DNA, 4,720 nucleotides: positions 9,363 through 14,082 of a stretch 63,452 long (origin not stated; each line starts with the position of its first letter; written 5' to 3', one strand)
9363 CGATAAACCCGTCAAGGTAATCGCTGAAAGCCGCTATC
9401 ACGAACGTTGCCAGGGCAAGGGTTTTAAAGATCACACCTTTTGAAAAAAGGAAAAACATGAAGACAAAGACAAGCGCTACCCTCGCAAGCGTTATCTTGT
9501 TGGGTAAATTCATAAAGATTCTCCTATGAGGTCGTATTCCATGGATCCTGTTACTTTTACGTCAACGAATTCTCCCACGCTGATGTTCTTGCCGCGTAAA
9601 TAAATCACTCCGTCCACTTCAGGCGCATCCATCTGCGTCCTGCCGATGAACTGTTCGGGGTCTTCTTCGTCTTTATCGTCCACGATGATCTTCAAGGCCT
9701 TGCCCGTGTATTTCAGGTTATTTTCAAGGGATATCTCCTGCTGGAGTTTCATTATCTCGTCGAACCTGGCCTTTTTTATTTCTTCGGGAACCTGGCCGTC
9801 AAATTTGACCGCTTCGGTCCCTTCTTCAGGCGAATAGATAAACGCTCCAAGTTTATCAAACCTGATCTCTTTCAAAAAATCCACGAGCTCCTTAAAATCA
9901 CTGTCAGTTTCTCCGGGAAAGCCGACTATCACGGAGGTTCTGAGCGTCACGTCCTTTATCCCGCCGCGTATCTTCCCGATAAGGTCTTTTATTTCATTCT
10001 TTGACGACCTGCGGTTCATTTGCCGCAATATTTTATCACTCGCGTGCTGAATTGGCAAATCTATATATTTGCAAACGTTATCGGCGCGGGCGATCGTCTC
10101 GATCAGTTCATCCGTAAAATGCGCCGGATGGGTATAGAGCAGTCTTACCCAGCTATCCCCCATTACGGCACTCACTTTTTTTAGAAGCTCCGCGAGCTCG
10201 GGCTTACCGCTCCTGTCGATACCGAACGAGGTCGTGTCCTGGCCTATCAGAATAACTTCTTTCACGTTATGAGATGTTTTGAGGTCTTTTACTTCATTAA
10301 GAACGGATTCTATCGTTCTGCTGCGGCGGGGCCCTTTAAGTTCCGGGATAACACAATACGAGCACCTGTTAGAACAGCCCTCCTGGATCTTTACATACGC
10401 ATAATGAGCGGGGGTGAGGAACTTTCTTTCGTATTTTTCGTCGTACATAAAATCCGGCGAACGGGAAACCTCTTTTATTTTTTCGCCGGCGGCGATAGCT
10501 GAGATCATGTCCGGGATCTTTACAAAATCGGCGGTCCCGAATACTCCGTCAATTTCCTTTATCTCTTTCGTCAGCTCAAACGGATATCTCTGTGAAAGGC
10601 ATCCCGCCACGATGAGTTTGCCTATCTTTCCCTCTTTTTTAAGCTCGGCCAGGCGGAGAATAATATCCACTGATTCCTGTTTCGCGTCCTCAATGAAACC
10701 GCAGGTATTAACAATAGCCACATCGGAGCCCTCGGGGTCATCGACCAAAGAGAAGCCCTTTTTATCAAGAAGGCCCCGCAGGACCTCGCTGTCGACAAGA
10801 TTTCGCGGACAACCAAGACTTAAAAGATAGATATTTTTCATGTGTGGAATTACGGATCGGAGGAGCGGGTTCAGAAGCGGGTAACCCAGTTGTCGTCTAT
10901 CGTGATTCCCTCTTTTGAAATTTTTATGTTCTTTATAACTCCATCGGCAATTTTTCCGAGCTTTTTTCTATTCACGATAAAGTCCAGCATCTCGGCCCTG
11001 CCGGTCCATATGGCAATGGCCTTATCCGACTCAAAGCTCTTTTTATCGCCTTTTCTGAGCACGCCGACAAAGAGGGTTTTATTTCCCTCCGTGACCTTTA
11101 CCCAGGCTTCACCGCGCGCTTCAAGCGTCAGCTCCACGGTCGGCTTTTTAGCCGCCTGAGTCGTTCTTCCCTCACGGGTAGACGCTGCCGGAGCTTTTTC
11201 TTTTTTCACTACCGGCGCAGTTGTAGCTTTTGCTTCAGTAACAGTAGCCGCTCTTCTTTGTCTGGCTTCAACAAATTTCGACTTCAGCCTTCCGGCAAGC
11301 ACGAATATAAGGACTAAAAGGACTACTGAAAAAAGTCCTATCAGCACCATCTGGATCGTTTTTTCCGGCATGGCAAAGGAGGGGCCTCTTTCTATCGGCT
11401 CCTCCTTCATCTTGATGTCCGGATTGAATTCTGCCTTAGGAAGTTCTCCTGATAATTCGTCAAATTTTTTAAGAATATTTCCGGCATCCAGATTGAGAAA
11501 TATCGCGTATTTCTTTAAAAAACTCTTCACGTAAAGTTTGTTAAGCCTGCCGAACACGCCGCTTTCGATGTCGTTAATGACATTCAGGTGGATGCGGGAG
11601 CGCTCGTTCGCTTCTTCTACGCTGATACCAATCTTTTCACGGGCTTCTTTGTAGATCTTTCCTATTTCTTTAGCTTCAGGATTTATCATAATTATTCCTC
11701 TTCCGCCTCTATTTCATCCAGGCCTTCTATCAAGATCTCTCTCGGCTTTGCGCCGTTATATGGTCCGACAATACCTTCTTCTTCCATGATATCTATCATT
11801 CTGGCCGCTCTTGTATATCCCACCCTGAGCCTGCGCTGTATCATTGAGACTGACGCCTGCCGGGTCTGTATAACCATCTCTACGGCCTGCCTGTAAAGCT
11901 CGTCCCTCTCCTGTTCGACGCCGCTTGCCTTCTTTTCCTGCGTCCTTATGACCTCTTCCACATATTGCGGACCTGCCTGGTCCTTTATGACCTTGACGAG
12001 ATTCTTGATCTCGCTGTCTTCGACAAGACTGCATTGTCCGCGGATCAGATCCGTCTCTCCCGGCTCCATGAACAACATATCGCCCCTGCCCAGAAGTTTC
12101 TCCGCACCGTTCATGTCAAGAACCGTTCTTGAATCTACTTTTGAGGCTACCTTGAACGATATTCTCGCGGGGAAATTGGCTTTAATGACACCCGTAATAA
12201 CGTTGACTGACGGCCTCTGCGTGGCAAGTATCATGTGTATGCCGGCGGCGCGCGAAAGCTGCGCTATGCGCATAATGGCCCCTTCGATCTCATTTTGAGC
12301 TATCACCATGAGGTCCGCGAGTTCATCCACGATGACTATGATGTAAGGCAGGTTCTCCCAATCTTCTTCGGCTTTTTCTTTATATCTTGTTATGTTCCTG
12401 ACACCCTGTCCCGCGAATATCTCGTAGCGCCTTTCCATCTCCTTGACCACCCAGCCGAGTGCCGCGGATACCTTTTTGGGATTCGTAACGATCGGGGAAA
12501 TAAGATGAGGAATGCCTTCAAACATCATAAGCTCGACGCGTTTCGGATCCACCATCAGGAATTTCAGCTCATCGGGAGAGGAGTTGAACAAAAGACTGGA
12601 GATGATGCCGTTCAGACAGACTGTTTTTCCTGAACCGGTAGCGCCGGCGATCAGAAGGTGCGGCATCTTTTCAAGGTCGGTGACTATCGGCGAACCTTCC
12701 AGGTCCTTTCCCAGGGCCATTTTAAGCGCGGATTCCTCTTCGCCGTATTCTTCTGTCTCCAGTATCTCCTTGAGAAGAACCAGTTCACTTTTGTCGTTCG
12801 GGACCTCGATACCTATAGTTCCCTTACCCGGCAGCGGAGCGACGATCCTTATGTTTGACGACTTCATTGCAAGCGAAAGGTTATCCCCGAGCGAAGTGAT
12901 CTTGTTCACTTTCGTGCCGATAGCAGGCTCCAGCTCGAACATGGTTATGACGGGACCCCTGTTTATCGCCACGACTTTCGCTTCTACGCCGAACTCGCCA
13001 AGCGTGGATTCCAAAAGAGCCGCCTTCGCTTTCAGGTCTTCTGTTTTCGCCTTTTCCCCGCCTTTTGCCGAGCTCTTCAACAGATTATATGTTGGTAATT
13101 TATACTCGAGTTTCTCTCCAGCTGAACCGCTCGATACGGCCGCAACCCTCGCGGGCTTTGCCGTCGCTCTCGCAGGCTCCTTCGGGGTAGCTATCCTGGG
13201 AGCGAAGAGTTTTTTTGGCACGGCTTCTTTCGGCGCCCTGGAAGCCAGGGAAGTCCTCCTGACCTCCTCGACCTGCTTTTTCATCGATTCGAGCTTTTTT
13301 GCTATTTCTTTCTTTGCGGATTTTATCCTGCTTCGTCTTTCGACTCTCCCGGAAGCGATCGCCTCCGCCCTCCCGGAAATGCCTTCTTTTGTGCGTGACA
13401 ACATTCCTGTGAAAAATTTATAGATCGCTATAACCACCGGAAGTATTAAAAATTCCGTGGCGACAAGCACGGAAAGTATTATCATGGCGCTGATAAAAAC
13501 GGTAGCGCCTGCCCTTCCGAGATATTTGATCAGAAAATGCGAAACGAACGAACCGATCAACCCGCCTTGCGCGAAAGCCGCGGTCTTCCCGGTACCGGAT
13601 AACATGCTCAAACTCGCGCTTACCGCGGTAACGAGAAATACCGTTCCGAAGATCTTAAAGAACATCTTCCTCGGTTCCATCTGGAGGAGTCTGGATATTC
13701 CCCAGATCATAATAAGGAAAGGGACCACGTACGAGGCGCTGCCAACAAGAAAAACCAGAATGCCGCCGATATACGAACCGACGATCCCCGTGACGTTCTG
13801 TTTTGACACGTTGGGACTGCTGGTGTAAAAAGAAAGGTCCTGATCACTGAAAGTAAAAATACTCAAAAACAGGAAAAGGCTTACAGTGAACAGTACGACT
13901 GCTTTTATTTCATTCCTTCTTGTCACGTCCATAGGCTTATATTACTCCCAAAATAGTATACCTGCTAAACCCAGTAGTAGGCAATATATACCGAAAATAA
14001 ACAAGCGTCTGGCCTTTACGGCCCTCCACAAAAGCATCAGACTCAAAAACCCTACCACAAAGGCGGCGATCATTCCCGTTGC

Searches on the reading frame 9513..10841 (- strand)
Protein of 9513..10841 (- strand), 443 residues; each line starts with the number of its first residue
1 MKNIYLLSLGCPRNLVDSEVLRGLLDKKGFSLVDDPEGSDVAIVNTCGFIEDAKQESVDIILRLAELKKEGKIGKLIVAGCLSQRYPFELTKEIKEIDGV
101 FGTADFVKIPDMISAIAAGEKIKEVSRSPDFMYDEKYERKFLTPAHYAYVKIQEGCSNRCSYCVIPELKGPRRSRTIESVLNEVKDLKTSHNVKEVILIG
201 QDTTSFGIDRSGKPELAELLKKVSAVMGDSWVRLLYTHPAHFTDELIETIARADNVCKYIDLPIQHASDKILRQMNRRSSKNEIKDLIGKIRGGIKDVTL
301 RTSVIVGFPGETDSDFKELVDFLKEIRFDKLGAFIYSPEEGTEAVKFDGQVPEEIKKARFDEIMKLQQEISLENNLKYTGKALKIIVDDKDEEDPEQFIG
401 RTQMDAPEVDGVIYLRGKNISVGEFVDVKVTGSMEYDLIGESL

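Call 99: search_protein_families(library=pfam, proteins=[window:9513-10841:-], max_evalue=0.001)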
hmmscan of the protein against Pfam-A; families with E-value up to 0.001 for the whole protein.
window:9513-10841:- (443 aa): 4 families
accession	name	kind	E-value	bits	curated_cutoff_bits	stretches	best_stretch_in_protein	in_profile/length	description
PF04055.27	Radical_SAM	-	1.8e-27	97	29.5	1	151-323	2-166/166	Radical SAM superfamily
PF00919.26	UPF0004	-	2.6e-25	88.7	27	1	4-102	2-98/98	Uncharacterized protein family UPF0004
PF18693.7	TRAM_2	-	6.5e-19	68.3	27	1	380-441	2-61/63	TRAM domain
PF01938.26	TRAM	-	3.9e-06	27.1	21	1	377-441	2-59/61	TRAM domain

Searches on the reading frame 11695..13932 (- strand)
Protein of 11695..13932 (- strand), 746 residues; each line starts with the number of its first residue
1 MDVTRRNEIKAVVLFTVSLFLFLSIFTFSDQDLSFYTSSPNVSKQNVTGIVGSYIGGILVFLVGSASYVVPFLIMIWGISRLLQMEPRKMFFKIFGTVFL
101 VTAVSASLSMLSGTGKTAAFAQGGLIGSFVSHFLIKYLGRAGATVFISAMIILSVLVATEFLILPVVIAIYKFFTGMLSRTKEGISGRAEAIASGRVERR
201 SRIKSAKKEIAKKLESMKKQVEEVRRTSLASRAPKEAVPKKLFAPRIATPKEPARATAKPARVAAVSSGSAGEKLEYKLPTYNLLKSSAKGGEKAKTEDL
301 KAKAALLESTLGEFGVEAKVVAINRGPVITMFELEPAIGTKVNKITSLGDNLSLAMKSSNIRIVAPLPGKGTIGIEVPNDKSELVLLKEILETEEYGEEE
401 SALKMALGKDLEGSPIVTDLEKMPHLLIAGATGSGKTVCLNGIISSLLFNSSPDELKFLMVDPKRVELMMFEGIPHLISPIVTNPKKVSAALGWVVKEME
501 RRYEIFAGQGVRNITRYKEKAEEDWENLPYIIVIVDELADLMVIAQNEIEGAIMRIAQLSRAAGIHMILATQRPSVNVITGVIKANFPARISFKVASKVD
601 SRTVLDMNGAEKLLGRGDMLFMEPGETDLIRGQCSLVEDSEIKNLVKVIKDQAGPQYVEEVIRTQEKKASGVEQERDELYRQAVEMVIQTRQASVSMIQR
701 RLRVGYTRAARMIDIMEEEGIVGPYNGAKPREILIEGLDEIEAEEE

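Call 99: search_protein_families(library=pfam, proteins=[window:11695-13932:-], max_evalue=0.001)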
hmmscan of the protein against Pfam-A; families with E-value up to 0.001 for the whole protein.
window:11695-13932:- (746 aa): 5 families
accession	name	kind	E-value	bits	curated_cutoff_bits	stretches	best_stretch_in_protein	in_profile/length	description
PF01580.24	FtsK_SpoIIIE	-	9.6e-65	218.5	24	1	387-576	2-221/221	FtsK/SpoIIIE family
PF17854.6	FtsK_alpha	-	9.9e-33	112.8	22.9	1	279-379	1-101/101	FtsK alpha domain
PF09397.16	FtsK_gamma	-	2.2e-30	104.6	30.6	1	675-735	2-62/63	Ftsk gamma domain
PF13491.11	FtsK_4TM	-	7.9e-28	97.7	23.1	1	5-167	3-167/171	4TM region of DNA translocase FtsK/SpoIIIE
PF01935.23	DUF87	-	0.00062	20.4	23.2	0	412-463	10-60/220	Helicase HerA, central domain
